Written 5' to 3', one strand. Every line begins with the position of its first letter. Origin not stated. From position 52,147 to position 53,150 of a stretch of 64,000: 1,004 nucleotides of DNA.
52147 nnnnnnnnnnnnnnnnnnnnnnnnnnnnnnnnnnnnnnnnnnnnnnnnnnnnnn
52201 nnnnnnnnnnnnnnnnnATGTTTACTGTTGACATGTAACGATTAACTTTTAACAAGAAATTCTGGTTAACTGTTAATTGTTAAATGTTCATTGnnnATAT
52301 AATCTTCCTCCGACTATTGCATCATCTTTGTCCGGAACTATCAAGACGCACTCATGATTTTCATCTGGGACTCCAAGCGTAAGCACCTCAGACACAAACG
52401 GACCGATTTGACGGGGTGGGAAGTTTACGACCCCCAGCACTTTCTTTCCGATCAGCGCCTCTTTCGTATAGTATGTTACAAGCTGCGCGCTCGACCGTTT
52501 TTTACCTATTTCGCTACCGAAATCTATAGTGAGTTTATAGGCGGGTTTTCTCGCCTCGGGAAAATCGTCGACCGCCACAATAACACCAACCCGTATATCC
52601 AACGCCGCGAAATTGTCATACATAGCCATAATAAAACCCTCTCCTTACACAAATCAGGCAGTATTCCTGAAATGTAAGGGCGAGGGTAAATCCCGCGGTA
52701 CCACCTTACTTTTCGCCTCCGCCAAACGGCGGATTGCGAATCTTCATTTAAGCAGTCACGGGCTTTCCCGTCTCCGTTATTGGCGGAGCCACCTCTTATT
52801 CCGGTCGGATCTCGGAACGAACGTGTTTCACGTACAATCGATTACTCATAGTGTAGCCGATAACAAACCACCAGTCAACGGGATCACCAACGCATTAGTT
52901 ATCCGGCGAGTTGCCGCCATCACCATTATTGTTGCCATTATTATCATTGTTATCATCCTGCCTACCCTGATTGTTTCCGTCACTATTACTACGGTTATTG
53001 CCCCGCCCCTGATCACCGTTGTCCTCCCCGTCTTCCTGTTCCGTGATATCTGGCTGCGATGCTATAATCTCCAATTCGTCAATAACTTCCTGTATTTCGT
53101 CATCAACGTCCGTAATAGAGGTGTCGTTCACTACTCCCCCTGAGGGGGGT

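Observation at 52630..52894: T-box riboswitch with RBS-sequestering expression platform controlling a csaA-proS operon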

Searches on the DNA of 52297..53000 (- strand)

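Call 4: search_rna_families(source=window, start=52500, end=53000, threshold=evalue, max_evalue=10, show_alignments=5)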
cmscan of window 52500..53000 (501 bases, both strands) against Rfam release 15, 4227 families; matches with E-value up to 10: 1.
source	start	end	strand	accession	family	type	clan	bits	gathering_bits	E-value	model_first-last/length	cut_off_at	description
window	52673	52830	-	RF00230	T-box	Cis-reg; leader;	-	37.2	93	8.9e-07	1-219/219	no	T-box leader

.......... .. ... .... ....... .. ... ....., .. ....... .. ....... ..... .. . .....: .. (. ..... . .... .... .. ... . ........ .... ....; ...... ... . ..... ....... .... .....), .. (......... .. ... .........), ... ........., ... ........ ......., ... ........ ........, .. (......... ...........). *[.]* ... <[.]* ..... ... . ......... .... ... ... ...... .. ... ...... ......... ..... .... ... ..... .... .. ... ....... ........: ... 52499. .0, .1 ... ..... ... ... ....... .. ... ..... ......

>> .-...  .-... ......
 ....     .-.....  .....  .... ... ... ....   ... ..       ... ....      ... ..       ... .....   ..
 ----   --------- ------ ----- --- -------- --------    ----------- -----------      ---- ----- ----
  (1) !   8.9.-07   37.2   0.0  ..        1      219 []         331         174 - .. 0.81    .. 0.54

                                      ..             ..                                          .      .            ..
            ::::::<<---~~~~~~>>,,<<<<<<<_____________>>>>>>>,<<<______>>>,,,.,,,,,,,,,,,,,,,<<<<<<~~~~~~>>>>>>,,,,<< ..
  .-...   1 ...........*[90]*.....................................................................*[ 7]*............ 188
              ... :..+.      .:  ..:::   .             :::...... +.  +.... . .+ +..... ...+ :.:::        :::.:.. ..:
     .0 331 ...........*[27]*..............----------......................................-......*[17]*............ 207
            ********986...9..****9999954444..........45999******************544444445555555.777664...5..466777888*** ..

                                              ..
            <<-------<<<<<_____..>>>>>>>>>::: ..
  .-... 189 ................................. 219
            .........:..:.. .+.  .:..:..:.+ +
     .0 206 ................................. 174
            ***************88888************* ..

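Call 40: search_with_rna_model(model_id=R1, sources=[L081, L082, L083, L084, L085, L086, L087, L088, L089, L090, L091, L092, L093, L094, L095, L096, L097, L098, L099, L100, L101, L102, L103, L104, L105, L106, L107, L108, L109, L110, L111, L112, L113, L114, L115, L116, L117, L118, L119, L120, L121, L122, L123, L124, L125, L126, L127, L128, L129, L130, L131, L132, L133, L134, L135, L136, L137, L138, L139, L140, L141, L142, L143, L144, L145, L146, L147, L148, L149, L150, L151, L152, L153, L154, L155, L156, L157, L158, L159, L160], max_evalue=1)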
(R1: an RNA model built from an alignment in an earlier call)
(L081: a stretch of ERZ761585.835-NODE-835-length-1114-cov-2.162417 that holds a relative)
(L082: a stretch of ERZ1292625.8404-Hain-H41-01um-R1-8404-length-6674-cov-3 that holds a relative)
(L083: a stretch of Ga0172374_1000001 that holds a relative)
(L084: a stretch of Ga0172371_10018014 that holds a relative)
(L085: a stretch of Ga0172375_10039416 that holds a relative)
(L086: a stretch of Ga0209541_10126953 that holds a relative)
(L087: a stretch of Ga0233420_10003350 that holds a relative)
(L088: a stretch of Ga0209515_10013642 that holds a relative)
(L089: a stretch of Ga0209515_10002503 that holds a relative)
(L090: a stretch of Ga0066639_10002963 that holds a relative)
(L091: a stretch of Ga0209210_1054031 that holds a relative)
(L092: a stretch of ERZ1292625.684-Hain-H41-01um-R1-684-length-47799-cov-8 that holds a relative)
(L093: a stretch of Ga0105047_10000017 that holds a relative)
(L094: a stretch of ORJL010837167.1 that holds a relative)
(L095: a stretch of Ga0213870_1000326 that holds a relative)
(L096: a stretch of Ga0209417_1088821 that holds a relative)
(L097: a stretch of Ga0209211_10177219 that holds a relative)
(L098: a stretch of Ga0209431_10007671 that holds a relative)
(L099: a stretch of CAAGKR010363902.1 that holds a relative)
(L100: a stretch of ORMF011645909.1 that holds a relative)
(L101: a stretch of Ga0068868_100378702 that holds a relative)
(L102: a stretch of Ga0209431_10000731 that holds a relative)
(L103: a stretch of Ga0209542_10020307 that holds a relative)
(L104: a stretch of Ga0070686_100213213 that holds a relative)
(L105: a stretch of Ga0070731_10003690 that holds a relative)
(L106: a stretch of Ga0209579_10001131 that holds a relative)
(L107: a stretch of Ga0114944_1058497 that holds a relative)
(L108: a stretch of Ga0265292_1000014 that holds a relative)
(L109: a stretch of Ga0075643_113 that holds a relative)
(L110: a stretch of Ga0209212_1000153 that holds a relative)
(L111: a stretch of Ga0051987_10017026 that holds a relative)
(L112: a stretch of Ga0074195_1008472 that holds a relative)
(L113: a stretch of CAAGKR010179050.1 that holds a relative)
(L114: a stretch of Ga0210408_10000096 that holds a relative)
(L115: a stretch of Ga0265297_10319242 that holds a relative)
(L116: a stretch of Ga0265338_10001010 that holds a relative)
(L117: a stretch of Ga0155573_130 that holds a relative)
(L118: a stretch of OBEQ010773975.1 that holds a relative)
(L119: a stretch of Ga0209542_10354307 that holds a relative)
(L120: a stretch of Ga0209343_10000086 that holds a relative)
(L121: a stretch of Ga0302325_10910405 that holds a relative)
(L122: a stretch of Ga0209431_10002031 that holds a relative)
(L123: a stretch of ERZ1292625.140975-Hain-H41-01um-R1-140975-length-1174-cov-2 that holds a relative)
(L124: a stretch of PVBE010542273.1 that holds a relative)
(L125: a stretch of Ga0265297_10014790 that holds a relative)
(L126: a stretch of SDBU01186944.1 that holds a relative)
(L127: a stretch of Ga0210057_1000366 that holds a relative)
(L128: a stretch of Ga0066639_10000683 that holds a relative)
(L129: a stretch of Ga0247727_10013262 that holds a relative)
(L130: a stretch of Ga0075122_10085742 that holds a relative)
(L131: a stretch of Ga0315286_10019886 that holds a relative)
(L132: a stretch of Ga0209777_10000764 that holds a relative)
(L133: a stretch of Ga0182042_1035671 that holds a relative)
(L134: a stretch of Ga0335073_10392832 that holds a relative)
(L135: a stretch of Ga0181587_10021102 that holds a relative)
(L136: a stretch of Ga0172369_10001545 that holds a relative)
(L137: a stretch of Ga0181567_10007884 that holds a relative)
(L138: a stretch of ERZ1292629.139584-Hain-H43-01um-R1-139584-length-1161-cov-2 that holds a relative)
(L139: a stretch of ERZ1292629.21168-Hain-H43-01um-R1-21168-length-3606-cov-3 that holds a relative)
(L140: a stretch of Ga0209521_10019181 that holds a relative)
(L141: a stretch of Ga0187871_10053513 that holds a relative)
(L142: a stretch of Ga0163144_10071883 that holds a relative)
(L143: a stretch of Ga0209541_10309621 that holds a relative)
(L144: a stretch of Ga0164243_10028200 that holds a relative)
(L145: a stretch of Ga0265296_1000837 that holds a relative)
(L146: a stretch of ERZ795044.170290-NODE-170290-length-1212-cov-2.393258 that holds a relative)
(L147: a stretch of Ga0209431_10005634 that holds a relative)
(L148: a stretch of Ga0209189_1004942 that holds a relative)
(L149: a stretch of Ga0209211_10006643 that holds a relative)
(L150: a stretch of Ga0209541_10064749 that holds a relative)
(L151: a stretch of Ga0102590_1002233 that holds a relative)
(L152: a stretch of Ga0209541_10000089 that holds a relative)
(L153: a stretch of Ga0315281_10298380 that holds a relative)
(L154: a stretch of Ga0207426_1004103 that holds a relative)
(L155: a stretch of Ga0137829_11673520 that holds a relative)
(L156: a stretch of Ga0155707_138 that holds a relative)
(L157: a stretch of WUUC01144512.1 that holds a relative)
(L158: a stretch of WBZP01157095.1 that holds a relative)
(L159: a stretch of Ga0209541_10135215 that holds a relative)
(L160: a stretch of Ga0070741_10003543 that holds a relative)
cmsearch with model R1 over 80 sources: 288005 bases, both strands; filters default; matches with E-value up to 1: 20.
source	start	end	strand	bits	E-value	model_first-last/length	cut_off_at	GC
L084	2288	2418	+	95.8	5e-20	1-116/116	no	0.53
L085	16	146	+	95.8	5e-20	1-116/116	no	0.53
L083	2215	2338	+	87.5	4.2e-18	1-116/116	no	0.58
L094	1408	1534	+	79.5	2.9e-16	1-116/116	no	0.48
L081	339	493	+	72.4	1.3e-14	1-116/116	no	0.55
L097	493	607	+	72.1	1.4e-14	1-116/116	no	0.51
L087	1082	1200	+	64.5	8.1e-13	1-116/116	no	0.55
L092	2280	2453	+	56.1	7.2e-11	1-116/116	no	0.48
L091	289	395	+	55.3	1.1e-10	1-116/116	no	0.52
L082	1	131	+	43.5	5.7e-08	1-116/116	no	0.58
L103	3042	3175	+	32.3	2.2e-05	1-116/116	no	0.49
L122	2360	2470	+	31.1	4.2e-05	1-116/116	no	0.5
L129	2411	2471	+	30.5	5.6e-05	1-116/116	no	0.39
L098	1237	1345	+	28.7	0.00015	1-116/116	no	0.41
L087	1201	1238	+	27.2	0.00033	80-116/116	no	0.45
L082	132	172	+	24.4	0.0015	79-116/116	no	0.54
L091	397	439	+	22.7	0.0036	79-116/116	no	0.56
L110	2429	2470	+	21.7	0.0061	78-116/116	no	0.52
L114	2002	2169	+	21.3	0.0076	1-116/116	no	0.58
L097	648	683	+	17.3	0.064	79-116/116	no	0.5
